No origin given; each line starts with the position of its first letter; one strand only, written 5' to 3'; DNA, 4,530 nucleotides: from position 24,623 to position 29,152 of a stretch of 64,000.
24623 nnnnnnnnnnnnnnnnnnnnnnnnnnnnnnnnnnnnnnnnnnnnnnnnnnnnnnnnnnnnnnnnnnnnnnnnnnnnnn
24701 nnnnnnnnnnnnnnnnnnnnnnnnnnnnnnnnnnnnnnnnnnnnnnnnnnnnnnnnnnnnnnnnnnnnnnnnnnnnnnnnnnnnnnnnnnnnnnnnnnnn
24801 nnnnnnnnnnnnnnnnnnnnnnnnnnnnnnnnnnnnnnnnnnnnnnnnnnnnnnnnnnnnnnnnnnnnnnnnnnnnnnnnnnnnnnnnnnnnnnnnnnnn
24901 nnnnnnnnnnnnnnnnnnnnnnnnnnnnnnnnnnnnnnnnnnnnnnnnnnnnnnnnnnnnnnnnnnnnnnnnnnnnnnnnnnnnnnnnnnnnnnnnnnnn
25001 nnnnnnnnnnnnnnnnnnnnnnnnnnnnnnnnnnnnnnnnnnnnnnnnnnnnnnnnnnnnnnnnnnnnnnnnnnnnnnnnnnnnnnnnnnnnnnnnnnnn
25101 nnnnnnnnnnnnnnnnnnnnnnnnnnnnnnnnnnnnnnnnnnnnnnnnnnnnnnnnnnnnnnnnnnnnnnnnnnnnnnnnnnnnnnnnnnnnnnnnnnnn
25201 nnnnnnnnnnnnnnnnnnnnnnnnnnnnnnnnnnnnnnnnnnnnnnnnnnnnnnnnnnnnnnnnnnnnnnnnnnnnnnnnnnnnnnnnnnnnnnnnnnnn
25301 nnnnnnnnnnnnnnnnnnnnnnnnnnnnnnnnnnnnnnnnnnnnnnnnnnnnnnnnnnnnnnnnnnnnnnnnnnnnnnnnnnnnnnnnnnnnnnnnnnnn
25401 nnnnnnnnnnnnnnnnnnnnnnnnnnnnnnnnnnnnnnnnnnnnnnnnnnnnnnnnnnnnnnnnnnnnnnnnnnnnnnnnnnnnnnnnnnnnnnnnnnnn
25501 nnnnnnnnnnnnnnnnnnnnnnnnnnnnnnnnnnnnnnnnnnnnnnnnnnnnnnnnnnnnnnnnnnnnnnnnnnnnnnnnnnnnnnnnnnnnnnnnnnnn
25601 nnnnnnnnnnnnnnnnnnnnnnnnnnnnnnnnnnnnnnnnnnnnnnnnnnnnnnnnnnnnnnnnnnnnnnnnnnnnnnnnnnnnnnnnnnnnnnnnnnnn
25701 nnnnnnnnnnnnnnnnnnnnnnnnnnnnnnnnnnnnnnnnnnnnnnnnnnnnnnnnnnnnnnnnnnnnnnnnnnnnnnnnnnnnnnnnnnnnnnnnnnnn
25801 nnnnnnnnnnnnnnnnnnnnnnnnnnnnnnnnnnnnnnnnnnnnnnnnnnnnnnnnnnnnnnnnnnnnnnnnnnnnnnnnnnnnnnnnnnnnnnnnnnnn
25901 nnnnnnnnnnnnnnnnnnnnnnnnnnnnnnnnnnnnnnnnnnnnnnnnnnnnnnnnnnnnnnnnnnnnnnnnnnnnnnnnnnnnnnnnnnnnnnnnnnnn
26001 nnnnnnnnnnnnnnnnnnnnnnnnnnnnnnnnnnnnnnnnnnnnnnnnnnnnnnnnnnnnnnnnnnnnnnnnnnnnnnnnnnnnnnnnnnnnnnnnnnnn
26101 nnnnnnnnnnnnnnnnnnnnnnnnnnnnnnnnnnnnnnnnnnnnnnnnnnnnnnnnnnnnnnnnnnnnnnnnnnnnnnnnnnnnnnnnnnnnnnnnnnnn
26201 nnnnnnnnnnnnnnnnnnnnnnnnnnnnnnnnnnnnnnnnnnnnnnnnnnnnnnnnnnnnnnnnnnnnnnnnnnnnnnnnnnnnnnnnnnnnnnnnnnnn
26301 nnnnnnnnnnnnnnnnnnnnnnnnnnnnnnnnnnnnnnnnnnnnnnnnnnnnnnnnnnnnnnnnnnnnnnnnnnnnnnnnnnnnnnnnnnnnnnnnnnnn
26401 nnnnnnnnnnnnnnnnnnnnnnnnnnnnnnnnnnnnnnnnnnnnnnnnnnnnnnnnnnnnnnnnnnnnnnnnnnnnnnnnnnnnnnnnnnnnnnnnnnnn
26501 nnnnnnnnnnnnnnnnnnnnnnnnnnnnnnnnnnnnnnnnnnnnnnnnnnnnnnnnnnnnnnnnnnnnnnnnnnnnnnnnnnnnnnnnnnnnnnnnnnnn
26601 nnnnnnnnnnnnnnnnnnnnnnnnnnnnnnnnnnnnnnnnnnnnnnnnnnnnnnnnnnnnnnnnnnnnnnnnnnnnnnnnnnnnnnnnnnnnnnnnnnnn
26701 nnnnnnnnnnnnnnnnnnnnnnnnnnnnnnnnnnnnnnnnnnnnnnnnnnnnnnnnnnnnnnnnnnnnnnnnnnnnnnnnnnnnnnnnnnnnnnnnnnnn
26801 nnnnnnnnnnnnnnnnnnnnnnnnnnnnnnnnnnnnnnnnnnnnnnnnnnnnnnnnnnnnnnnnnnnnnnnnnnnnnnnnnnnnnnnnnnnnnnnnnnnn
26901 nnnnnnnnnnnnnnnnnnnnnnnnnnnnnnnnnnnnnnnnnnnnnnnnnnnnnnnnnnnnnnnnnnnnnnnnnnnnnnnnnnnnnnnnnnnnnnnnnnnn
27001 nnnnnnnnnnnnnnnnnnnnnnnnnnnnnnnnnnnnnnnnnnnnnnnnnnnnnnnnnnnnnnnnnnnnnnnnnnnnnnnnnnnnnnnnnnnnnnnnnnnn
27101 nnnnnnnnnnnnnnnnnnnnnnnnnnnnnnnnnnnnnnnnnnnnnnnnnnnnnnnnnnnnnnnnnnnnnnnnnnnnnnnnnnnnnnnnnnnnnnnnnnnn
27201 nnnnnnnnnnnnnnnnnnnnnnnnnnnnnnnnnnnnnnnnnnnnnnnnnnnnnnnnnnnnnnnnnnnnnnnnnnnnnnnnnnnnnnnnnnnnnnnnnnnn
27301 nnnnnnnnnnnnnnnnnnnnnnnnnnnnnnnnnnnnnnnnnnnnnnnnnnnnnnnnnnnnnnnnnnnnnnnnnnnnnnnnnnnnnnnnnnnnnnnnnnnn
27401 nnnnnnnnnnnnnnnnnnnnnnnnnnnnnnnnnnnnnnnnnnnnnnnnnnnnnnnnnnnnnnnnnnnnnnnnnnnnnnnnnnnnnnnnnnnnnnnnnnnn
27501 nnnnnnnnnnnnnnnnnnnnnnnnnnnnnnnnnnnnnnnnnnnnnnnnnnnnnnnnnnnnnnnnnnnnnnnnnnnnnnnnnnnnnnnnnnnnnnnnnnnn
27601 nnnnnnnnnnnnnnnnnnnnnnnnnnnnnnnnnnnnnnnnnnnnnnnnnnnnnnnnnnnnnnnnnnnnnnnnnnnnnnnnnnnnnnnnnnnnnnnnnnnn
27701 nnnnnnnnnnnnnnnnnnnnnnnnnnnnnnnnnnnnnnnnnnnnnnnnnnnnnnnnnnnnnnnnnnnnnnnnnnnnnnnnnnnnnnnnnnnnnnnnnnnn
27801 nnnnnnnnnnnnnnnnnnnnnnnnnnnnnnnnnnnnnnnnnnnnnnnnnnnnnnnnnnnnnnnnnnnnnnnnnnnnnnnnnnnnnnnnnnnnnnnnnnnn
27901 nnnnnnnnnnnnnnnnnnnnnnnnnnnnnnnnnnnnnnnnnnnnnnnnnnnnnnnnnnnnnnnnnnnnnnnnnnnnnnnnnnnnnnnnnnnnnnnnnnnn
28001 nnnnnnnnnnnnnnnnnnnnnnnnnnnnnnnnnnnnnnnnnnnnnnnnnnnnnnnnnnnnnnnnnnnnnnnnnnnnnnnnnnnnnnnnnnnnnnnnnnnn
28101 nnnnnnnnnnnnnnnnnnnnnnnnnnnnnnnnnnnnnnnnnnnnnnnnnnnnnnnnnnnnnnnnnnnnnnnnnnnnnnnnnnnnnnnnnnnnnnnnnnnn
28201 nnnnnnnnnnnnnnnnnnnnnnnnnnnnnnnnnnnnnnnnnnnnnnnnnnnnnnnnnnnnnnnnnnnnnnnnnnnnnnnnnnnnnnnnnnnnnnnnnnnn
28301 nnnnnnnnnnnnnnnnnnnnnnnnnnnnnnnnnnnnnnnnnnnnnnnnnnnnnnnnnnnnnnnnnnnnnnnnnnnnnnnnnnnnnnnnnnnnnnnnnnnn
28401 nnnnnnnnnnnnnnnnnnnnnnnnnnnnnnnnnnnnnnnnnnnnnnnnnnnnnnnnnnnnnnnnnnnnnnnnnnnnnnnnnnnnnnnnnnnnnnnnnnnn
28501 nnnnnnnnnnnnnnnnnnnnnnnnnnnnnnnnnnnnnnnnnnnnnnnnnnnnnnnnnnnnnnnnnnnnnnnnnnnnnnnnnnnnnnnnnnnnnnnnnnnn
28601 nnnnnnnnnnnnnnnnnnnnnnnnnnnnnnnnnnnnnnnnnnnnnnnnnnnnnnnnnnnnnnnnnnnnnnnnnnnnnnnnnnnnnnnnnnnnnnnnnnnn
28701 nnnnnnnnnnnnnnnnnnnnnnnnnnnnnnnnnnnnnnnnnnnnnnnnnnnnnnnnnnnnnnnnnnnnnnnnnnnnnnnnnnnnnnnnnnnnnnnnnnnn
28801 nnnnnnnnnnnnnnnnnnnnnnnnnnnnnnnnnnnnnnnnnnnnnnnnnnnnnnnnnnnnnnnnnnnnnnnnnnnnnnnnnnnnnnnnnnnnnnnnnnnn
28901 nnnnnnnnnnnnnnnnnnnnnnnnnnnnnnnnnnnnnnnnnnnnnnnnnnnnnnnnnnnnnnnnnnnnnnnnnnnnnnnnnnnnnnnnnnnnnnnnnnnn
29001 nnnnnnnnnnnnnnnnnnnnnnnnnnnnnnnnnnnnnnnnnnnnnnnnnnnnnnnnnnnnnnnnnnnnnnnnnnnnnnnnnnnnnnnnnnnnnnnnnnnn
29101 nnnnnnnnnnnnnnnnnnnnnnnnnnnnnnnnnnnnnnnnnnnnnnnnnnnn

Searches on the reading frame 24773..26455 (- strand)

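Call 9: search_protein_families(library=pfam, proteins=[window:24773-26455:-], max_evalue=0.01)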
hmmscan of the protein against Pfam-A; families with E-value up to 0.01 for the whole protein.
window:24773-26455:- (560 aa): 4 families
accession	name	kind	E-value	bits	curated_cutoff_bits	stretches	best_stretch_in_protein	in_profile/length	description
PF07559.19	FlgE_D2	-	2.8e-16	60.7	22.7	1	336-440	22-142/142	Flagellar basal body protein FlaE D2 domain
PF06429.18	Flg_bbr_C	-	3.8e-16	58.8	23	1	513-558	1-46/46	Flagellar basal body rod FlgEFG protein C-terminal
PF22692.1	LlgE_F_G_D1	-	9.3e-15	55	27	1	242-321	1-63/64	Flagellar hook protein FlgE/F/G D1 domain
PF00460.25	Flg_bb_rod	-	6.8e-09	36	20.7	1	152-182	1-31/31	Flagella basal body rod protein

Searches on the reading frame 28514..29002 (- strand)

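Call 10: search_protein_families(library=pfam, proteins=[window:28514-29002:-], max_evalue=0.01)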
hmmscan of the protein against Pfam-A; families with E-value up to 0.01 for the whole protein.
window:28514-29002:- (162 aa): 1 family
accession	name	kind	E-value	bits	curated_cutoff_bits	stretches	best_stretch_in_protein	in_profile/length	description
PF02050.21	FliJ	-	6.5e-07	30.1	28.4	1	34-155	2-123/123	Flagellar FliJ protein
